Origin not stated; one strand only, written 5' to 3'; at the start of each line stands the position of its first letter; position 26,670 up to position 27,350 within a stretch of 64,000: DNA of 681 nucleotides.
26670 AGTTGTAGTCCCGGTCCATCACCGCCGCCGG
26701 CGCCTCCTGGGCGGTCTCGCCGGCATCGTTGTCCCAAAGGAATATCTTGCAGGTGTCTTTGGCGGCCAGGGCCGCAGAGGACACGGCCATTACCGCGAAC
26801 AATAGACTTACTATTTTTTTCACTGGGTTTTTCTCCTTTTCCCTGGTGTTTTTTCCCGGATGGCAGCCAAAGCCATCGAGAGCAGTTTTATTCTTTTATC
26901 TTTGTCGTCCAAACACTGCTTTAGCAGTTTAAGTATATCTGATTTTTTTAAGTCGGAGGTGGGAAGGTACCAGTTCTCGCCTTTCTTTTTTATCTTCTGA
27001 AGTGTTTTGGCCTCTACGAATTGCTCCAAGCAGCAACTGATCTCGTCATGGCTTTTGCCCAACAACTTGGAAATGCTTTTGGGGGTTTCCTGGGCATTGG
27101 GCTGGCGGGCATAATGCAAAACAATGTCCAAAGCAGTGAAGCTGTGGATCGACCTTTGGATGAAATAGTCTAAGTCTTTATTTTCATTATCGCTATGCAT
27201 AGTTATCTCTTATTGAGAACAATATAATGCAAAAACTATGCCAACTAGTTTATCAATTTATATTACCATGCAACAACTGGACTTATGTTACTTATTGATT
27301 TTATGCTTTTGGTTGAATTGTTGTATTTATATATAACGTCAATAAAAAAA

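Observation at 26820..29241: Sigma54 regulon in miniature: GAF-bEBP, 31-bp palindrome, -24/-12 promoter, wHTH gene and T9SS cargo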

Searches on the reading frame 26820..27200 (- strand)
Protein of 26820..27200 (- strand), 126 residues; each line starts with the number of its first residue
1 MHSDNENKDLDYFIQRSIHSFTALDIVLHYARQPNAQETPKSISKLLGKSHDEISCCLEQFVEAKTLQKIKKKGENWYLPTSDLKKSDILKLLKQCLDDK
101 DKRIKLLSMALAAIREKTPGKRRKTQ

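Call 4: search_protein_families(library=pfam, proteins=[window:26820-27200:-], max_evalue=0.01)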
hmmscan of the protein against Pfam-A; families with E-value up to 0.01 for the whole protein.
window:26820-27200:- (126 aa): 2 families
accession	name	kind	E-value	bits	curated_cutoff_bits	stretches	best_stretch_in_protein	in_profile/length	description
PF12636.12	DUF3781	-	0.00042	20.6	27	0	43-82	17-55/72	Protein of unknown function (DUF3781)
PF14394.12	DUF4423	-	0.00066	20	30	1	27-99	26-102/165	Domain of unknown function (DUF4423)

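Call 15: find_homologous_proteins(query=window:26823-27200:-, max_evalue=0.001)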
Query window:26823-27200:- (126 aa): 27 proteins with E <= 0.001 among 30 candidates.
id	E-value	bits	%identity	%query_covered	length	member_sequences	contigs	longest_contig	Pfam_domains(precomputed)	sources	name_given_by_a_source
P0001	1.6e-76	272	100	100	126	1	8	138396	-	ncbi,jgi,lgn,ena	jgi:hypothetical protein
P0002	1.6e-74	265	98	100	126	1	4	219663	-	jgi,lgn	jgi:hypothetical protein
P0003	9.4e-68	244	88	99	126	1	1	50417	-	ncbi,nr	ncbi:MAG: hypothetical protein Q7U71_05045 [bacterium]|nr:hypothetical protein [bacterium]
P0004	6.3e-67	241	87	99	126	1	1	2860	-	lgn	-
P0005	7.4e-67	241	87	99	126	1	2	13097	-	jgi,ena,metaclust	metaclust:\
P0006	1.6e-65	236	87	99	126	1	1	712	-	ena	-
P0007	4.6e-65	235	87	99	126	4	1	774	-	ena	-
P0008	2.2e-64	233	86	99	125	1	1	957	-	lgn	-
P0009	2.6e-64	232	86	99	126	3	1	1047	-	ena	-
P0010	6.6e-63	228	85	99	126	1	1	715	-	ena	-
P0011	8.0e-62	224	81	99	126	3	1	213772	-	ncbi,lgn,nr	ncbi:hypothetical protein HZA73_09300 [candidate division TA06 bacterium]|nr:hypothetical protein [c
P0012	4.6e-61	222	83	98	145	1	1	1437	PF14394.13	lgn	-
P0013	5.1e-61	222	83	99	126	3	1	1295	-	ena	-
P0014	7.0e-61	221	82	99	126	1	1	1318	PF14394.13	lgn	-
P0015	1.1e-59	217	81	99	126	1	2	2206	-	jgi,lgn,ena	-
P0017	1.8e-58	214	78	99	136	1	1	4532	-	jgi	jgi:hypothetical protein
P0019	1.5e-54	201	73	99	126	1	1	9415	-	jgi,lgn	-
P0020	5.6e-54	199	76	98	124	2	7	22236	-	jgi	jgi:predicted HTH transcriptional regulator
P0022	3.0e-50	187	69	99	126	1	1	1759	-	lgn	-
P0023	1.8e-47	178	67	99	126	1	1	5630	PF14394.13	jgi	jgi:hypothetical protein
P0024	1.2e-46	176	83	78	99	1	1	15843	-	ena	-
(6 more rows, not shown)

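Call 16: find_encoding_contigs(protein=P0011, flank=6000, max_places=2)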
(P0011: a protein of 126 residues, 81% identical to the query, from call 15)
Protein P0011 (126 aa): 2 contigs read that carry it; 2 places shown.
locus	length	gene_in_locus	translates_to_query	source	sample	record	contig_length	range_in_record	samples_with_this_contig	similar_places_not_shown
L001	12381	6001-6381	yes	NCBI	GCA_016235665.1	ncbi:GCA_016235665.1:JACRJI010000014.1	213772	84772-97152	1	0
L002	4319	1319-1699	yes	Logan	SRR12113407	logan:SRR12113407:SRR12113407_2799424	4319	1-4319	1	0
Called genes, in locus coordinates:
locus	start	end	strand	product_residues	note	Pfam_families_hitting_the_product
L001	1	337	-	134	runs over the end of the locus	PF22461:SLBB_2, PF10531:SLBB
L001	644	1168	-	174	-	PF08212:Lipocalin_2, PF00061:Lipocalin (weak)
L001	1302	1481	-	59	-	-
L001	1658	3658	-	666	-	PF00456:Transketolase_N, PF13292:DXP_synthase_N (faint), PF02779:Transket_pyr, PF22613:Transketolase_C_1, PF02780:Transketolase_C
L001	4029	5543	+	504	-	PF01590:GAF, PF13185:GAF_2, PF13492:GAF_3, PF00158:Sigma54_activat, PF14532:Sigma54_activ_2, PF07728:AAA_5, PF25601:AAA_lid_14, PF02954:HTH_8 (weak)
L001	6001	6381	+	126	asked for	-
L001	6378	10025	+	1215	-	PF13860:FlgD_ig, PF18962:Por_Secre_tail (weak)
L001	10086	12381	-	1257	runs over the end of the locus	PF00211:Guanylate_cyc, PF13181:TPR_8 (faint), PF13191:AAA_16, PF13401:AAA_22 (faint), PF13424:TPR_12, PF17874:TPR_MalT (weak), PF13424:TPR_12, PF17874:TPR_MalT, +8 more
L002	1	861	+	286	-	?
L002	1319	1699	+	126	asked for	-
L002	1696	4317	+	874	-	?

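Call 17: find_encoding_contigs(protein=P0003, flank=6000, max_places=2)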
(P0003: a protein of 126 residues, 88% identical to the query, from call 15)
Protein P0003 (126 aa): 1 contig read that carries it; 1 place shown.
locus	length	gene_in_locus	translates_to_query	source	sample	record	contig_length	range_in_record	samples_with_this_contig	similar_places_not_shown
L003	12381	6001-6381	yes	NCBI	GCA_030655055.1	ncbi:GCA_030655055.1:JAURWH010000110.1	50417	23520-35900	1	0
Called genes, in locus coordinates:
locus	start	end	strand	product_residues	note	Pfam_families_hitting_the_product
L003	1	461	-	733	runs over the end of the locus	PF02706:Wzz, PF13807:GNVR, PF10609:ParA, PF01656:CbiA (weak), PF13614:AAA_31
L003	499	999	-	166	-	PF10531:SLBB, PF22461:SLBB_2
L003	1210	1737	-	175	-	PF08212:Lipocalin_2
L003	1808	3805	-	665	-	PF00456:Transketolase_N, PF13292:DXP_synthase_N (faint), PF02779:Transket_pyr, PF22613:Transketolase_C_1, PF02780:Transketolase_C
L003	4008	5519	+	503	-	PF01590:GAF, PF13185:GAF_2, PF13492:GAF_3, PF00158:Sigma54_activat, PF14532:Sigma54_activ_2, PF07728:AAA_5, PF25601:AAA_lid_14, PF02954:HTH_8 (weak)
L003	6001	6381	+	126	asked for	-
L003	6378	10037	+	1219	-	PF13860:FlgD_ig, PF18962:Por_Secre_tail (weak)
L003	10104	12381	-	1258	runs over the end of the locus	PF00211:Guanylate_cyc, PF13191:AAA_16, PF13424:TPR_12, PF17874:TPR_MalT (weak), PF13424:TPR_12, PF17874:TPR_MalT, PF13424:TPR_12 (weak), PF17874:TPR_MalT, +10 more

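Call 18: find_encoding_contigs(protein=P0020, flank=6000, max_places=3)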
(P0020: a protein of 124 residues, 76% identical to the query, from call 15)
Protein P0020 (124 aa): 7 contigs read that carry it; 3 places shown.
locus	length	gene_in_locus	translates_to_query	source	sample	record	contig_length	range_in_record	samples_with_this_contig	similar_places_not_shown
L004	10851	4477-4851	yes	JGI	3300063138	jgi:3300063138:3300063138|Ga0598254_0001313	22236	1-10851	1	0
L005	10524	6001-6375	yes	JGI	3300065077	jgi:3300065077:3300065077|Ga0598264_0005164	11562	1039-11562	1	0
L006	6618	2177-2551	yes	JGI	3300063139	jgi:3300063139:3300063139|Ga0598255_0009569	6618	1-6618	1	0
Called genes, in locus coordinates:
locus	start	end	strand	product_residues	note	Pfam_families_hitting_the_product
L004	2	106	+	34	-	?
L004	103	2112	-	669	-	PF00456:Transketolase_N, PF13292:DXP_synthase_N (faint), PF02779:Transket_pyr, PF02780:Transketolase_C, PF22613:Transketolase_C_1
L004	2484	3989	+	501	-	PF01590:GAF, PF13185:GAF_2, PF13492:GAF_3, PF00158:Sigma54_activat, PF14532:Sigma54_activ_2, PF07728:AAA_5, PF25601:AAA_lid_14, PF02954:HTH_8 (weak)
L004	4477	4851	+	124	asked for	-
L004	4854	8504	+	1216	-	PF13860:FlgD_ig, PF18962:Por_Secre_tail (weak)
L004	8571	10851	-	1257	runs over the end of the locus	PF00211:Guanylate_cyc, PF12862:ANAPC5 (faint), PF13181:TPR_8 (faint), PF13191:AAA_16, PF13424:TPR_12, PF00515:TPR_1 (weak), PF13424:TPR_12 (weak), PF17874:TPR_MalT, +6 more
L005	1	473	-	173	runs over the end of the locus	PF08212:Lipocalin_2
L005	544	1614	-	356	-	PF00515:TPR_1 (faint), PF07719:TPR_2 (faint), PF13176:TPR_7 (faint), PF13374:TPR_10 (faint), PF13181:TPR_8 (faint), PF13424:TPR_12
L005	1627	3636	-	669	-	PF00456:Transketolase_N, PF13292:DXP_synthase_N (faint), PF02779:Transket_pyr, PF02780:Transketolase_C, PF22613:Transketolase_C_1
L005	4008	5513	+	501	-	PF01590:GAF, PF13185:GAF_2, PF13492:GAF_3, PF00158:Sigma54_activat, PF14532:Sigma54_activ_2, PF07728:AAA_5, PF25601:AAA_lid_14, PF02954:HTH_8 (weak)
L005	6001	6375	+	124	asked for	-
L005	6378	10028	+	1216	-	PF13860:FlgD_ig, PF18962:Por_Secre_tail (weak)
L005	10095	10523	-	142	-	?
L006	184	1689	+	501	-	PF01590:GAF, PF13185:GAF_2, PF13492:GAF_3, PF00158:Sigma54_activat, PF14532:Sigma54_activ_2, PF07728:AAA_5, PF25601:AAA_lid_14, PF02954:HTH_8 (weak)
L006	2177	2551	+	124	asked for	-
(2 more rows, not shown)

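Call 19: find_encoding_contigs(protein=P0019, flank=6000, max_places=2)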
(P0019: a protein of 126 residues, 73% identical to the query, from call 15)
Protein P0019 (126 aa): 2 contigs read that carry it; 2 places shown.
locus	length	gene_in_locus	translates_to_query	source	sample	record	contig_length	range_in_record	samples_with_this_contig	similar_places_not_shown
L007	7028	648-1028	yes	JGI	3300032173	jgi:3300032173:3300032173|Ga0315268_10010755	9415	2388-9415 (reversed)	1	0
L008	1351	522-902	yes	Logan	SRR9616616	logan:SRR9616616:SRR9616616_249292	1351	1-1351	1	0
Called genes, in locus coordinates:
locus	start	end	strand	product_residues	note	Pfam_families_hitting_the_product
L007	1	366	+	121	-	?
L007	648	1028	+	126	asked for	-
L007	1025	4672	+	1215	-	PF13860:FlgD_ig, PF18962:Por_Secre_tail (faint)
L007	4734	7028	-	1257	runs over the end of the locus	PF00211:Guanylate_cyc, PF13181:TPR_8 (faint), PF13191:AAA_16, PF13424:TPR_12 (weak), PF13424:TPR_12, PF17874:TPR_MalT, PF13424:TPR_12, PF17874:TPR_MalT, +6 more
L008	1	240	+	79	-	?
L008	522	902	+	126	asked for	-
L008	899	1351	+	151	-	?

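Call 20: find_encoding_contigs(protein=P0023, flank=6000, max_places=2)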
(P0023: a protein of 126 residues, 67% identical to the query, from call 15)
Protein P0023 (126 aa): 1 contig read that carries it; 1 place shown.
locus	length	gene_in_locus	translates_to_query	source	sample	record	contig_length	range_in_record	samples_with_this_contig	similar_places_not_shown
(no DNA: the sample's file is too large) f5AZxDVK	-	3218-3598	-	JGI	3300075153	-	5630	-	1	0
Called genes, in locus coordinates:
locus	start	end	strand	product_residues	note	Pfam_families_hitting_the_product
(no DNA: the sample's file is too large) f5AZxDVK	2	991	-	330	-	?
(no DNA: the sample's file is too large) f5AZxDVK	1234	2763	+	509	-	PF01590:GAF, PF13185:GAF_2, PF13492:GAF_3, PF00158:Sigma54_activat, PF14532:Sigma54_activ_2, PF07728:AAA_5, PF25601:AAA_lid_14, PF02954:HTH_8 (weak)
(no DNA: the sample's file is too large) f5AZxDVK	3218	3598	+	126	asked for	PF14394:DUF4423 (weak)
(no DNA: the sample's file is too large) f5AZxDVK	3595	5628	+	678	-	?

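Call 21: find_encoding_contigs(protein=P0017, flank=6000, max_places=2)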
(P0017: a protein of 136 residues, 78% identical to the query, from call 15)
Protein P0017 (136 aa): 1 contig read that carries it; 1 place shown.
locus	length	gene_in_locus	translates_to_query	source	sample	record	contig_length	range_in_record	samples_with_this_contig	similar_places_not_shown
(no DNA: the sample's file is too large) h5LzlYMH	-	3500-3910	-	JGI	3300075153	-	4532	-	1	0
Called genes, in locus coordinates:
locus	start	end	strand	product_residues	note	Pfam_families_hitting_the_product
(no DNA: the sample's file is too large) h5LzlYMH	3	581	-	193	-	?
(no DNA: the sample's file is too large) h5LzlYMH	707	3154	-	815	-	PF00112:Peptidase_C1, PF18962:Por_Secre_tail, PF13860:FlgD_ig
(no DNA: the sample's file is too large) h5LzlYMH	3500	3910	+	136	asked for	-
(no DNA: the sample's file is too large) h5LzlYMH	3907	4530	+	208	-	?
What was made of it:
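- One contig (P0017) has the small gene and cargo without an adjacent activator (call 21).
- Tried and rejected: Two contigs (P0023, P0017) had no DNA available (calls 20, 21).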

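Call 22: find_encoding_contigs(protein=P0024, flank=6000, max_places=2)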
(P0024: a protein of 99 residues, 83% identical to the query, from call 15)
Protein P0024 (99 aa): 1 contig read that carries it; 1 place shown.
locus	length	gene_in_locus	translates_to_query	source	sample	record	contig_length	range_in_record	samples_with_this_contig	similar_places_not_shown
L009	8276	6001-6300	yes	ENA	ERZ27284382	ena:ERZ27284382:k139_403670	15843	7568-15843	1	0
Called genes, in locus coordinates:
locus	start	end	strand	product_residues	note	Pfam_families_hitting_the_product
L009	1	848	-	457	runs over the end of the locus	-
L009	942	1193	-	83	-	-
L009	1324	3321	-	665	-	PF00456:Transketolase_N, PF13292:DXP_synthase_N (faint), PF02779:Transket_pyr, PF22613:Transketolase_C_1, PF02780:Transketolase_C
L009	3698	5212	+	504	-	PF01590:GAF, PF13185:GAF_2, PF13492:GAF_3, PF00158:Sigma54_activat, PF14532:Sigma54_activ_2, PF07728:AAA_5, PF02954:HTH_8 (faint), PF25601:AAA_lid_14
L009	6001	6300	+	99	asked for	-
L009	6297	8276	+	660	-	?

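Call 23: find_encoding_contigs(protein=P0005, flank=6000, max_places=2)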
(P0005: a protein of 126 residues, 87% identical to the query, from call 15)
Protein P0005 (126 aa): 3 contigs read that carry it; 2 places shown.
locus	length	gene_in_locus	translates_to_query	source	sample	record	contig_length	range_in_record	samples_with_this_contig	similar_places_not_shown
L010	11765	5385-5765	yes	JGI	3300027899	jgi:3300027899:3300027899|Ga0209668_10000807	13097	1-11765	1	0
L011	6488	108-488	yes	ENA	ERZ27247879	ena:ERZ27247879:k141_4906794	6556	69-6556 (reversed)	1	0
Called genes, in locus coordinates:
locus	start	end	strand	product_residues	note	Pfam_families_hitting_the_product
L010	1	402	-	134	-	?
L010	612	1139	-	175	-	PF08212:Lipocalin_2, PF00061:Lipocalin (weak)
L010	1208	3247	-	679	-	PF00456:Transketolase_N, PF13292:DXP_synthase_N (faint), PF02779:Transket_pyr, PF02780:Transketolase_C, PF22613:Transketolase_C_1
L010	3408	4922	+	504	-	PF01590:GAF, PF13185:GAF_2, PF13492:GAF_3, PF00158:Sigma54_activat, PF14532:Sigma54_activ_2, PF07728:AAA_5, PF25601:AAA_lid_14, PF02954:HTH_8 (weak)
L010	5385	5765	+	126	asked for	-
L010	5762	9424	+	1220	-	PF18962:Por_Secre_tail (faint), PF13860:FlgD_ig (weak)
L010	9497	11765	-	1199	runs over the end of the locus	?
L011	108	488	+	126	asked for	-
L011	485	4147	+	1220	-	PF18962:Por_Secre_tail (faint), PF13860:FlgD_ig (weak)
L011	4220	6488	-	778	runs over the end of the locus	?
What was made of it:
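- Checked: Gene callers give 501-506 aa for the orthologues (calls 16-23).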

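Call 24: find_encoding_contigs(protein=P0022, flank=6000, max_places=2)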
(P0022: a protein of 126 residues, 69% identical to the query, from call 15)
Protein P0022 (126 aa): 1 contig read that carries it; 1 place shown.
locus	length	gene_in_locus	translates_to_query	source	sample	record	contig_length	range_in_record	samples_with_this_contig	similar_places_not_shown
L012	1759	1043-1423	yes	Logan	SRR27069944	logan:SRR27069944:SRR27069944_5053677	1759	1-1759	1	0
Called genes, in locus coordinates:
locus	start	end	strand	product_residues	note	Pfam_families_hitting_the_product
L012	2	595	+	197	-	?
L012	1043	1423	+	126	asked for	-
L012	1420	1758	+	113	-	?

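Call 29: search_protein_families(library=ncbifam, proteins=[window:26820-27200:-], max_evalue=0.01)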
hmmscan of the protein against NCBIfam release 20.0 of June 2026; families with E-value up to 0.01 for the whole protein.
window:26820-27200:- (126 aa): 0 families

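Call 32: find_related_loci(query=A1, collection=metagenome_contigs, flank=3000)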
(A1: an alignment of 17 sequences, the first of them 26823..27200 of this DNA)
Query A1 (126 aa) in metagenome_contigs; peptide patterns used: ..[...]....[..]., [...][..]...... (x = any residue, [..] = any of these).
152 stretches matched a pattern; 4 encode a relative of the query (tblastn E <= 1e-3); 4 distinct loci.
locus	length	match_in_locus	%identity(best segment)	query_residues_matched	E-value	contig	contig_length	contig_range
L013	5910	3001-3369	85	1-123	1e-71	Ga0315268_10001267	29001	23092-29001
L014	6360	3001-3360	87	1-120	5e-71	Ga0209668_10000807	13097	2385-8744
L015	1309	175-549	82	1-125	5e-71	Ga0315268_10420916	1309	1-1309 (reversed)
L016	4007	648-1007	72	1-120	1e-59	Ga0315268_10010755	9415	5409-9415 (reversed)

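Call 33: find_related_loci(query=A1, collection=genome_contigs, flank=6000)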
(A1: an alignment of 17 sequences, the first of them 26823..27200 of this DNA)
Query A1 (126 aa) in genome_contigs; peptide patterns used: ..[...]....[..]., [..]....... (x = any residue, [..] = any of these).
33 stretches matched a pattern; 1 encode a relative of the query (tblastn E <= 1e-3); 1 distinct loci.
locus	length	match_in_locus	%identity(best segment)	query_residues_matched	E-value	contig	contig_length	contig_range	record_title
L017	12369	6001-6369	83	1-123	3e-69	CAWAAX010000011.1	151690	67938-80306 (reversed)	MAG: uncultured bacterium isolate MFD01299.bin.1.238 genome assembly, contig: contig_45217, whole genome shotgun sequenc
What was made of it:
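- Tried and rejected: These added only 5 loci, because the family is narrow (calls 32, 33).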

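Call 41: predict_structure(alignment_id=A1)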
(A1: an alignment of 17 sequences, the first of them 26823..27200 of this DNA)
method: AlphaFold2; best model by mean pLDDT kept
length: 126 residues; sequences in the alignment: 17
mean_pLDDT: 65.7   pTM: 0.54
mean pLDDT of the five models: 65.7, 64.5, 59.7, 54.8, 53.6
residues with pLDDT >= 90: 0; 70-90: 60; 50-70: 47; < 50: 19
segments of 3 or more residues with pLDDT < 50: 1-6, 118-126
pLDDT, mean of each block of 10 residues (from residue 1): 46 50 72 62 65 82 85 78 76 76 58 52 42
secondary structure, 60 per line:
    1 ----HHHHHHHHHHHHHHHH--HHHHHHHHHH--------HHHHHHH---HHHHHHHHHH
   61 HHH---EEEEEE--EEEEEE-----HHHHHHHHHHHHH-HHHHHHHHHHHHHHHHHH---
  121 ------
elements in order: H5-20 H23-32 H41-47 H51-63 E67-72 E75-80 H86-98 H100-117
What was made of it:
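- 26820..27200 (-): 126-aa small protein, probably a winged-helix fold. First gene of the operon. AF2 gives pLDDT 65.7 with a helix-helix-helix-helix-hairpin topology (call 41).
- On Winged-helix transcription factor (MarR/ArsR-like): AF2 topology is helix-helix-helix-helix-hairpin, but pLDDT is 65.7 (call 41).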

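Call 44: fold_search(model_id=the predicted structure, library=pdb)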
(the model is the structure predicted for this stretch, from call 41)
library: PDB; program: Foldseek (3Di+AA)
matches with E <= 10: 932; with E <= 0.001: 0
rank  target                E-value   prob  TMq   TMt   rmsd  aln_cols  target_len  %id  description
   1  6uvu_B                4.5e-02  0.77  0.30  0.32  16.2       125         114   13  Crystal structure of the AntR antimony-specific transcriptional repressor (released 2020-11-04)
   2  6uvu_A                4.8e-02  0.77  0.29  0.32  16.0       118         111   12  Crystal structure of the AntR antimony-specific transcriptional repressor (released 2020-11-04)
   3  5hli_A                5.1e-02  0.51  0.27  0.24  17.1       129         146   16  Structure of Disulfide formed AbfR (released 2017-01-25)
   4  6j05_B                6.4e-02  0.75  0.26  0.35   9.4        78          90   19  Structures of two ArsR As(III)-responsive repressors: implications for the mechanism of derepression (released 2019-07-03)
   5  6j05_A                7.3e-02  0.77  0.26  0.32   9.4        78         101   19  Structures of two ArsR As(III)-responsive repressors: implications for the mechanism of derepression (released 2019-07-03)
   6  7dvt                  7.3e-02  0.41  0.27  0.24  17.2       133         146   15  Crystal structure of heme sensor protein PefR in complex with heme and carbon monoxide (released 2021-09-29)
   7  5jls                  7.7e-02  0.54  0.29  0.27  19.9       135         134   12  Crystal Structure of Adhesin competence repressor (AdcR) from Streptococcus pyogenes (C-terminally His tagged) (released 2017-05-03)
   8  5hlh_F                7.7e-02  0.41  0.27  0.26  17.0       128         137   15  Crystal structure of the overoxidized AbfR bound to DNA (released 2017-01-25)
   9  3cuo_D                8.7e-02  0.84  0.32  0.41  13.6        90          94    8  Crystal structure of the predicted DNA-binding transcriptional regulator from E. coli (released 2008-06-17)
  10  7dvs_B                8.7e-02  0.66  0.32  0.29  16.3       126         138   13  Crystal structure of Apo (heme-free) PefR (released 2021-09-29)
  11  5hlg_E                9.3e-02  0.44  0.27  0.26  15.6       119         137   14  Structure of reduced AbfR bound to DNA (released 2017-01-25)
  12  1r22_B                9.9e-02  0.63  0.28  0.35  12.2        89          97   15  Crystal structure of the cyanobacterial metallothionein repressor SmtB (C14S/C61S/C121S mutant) in the Zn2alpha5-form (released 2004-05-18)
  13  7ux6_B                9.9e-02  0.47  0.31  0.13  18.4       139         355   11  Crystal structure of MfnG, an L- and D-tyrosine O-methyltransferase from the marformycin biosynthesis pathway of Strep (released 2022-10-12)
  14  5hlh_E                9.9e-02  0.38  0.27  0.26  16.9       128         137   15  Crystal structure of the overoxidized AbfR bound to DNA (released 2017-01-25)
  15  5hlh_C                1.0e-01  0.35  0.27  0.26  17.0       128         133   15  Crystal structure of the overoxidized AbfR bound to DNA (released 2017-01-25)
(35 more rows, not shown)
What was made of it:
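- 26820..27200 (-): The best fold matches are ArsR/MarR repressors at E 0.045 (call 44).
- On Winged-helix transcription factor (MarR/ArsR-like): The best Foldseek matches are ArsR/MarR at E 0.045 and TM about 0.3 (call 44).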

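Call 67: search_protein_representatives(alignment_id=A1)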
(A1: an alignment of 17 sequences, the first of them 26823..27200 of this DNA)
Query: 17 sequences, 126 profile positions. Proteins with E-value up to 0.001 (for the whole library): 71; up to 1e-10: 6; up to 1e-30: 2. The best 71 are listed.
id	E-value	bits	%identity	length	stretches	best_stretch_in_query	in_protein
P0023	2.3e-64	231.3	-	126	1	1-126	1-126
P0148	2.1e-35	137.8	-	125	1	2-124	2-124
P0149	3.5e-25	104.7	-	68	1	1-54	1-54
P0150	1.5e-14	70.4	-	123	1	1-120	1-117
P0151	2.5e-14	69.6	-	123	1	7-118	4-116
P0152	5.0e-13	65.5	-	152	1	8-109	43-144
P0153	1.4e-10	57.5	-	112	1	9-109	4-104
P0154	2.0e-10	57.1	-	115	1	7-112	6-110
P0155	2.5e-10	56.7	-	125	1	7-116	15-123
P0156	8.2e-10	55.1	-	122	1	5-110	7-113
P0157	1.2e-09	54.6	-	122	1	6-113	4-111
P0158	1.4e-09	54.3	-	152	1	5-116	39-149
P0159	2.2e-09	53.7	-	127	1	8-110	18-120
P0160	7.8e-09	51.9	-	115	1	8-110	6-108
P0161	8.8e-09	51.7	-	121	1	8-110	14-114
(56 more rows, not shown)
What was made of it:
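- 26820..27200 (-): The family is narrow (call 15), with about 70 remote stand-alone relatives of mostly about 110-155 aa (call 67).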

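Call 68: search_protein_families(library=pfam, proteins=[P0148, P0150, P0151, P0152, P0153, P0154, P0155, P0156, P0157, P0160], max_evalue=0.01)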
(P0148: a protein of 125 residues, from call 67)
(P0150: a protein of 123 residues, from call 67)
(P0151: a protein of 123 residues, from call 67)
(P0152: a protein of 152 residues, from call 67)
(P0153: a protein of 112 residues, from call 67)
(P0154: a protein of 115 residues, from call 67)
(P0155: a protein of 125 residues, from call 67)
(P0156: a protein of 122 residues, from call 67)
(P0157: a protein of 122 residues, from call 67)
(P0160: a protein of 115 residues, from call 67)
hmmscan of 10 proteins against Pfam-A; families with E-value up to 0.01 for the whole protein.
P0148 (125 aa): 0 families

P0150 (123 aa): 0 families

P0151 (123 aa): 1 family
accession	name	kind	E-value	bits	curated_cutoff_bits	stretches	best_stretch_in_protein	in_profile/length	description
PF09339.16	HTH_IclR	-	0.0083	16.3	22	0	22-67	7-51/52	IclR helix-turn-helix domain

P0152 (152 aa): 2 families
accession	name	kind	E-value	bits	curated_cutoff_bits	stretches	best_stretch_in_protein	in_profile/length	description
PF01978.25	TrmB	-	0.0041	17.4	25.6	1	72-118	22-67/68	Sugar-specific transcriptional regulator TrmB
PF14394.12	DUF4423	-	0.0072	16.6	30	1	68-106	32-70/165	Domain of unknown function (DUF4423)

P0153 (112 aa): 0 families

P0154 (115 aa): 4 families
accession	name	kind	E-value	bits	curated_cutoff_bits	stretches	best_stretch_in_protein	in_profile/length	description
PF03965.22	Penicillinase_R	-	0.00046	20.9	22.6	1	38-95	19-79/115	Penicillinase repressor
PF01978.25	TrmB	-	0.00078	19.7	25.6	1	36-77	22-63/68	Sugar-specific transcriptional regulator TrmB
PF21837.1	DUF6896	-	0.0047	17.5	27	1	14-76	73-126/128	Domain of unknown function (DUF6896)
PF12802.13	MarR_2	-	0.0058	17.2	27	0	20-72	5-56/61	MarR family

P0155 (125 aa): 1 family
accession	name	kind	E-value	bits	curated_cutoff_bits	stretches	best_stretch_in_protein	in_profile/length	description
PF14394.12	DUF4423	-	0.0092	16.2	30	1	42-80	33-71/165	Domain of unknown function (DUF4423)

P0156 (122 aa): 5 families
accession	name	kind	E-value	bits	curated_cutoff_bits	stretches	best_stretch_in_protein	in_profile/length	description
PF25212.1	HVO_A0114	-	3.2e-06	27.3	27.6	1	26-79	25-76/84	HVO_A0114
PF08820.15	DUF1803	-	0.00088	19.7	32.2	0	27-79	16-66/91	Domain of unknown function (DUF1803)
PF13412.12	HTH_24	-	0.0017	18.3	21.9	1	25-70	5-48/48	Winged helix-turn-helix DNA-binding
PF12802.13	MarR_2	-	0.007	17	27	0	24-73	6-54/61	MarR family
PF07381.18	EarA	-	0.0084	16.3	22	0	21-81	7-78/90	EarA-like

P0157 (122 aa): 1 family
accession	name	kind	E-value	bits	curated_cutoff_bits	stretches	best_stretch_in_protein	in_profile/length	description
PF12802.13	MarR_2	-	0.007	16.9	27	0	18-60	4-45/61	MarR family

P0160 (115 aa): 0 families
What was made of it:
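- On Winged-helix transcription factor (MarR/ArsR-like): Remote relatives give only sub-threshold MarR_2, TrmB and HTH_24 hits (call 68).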
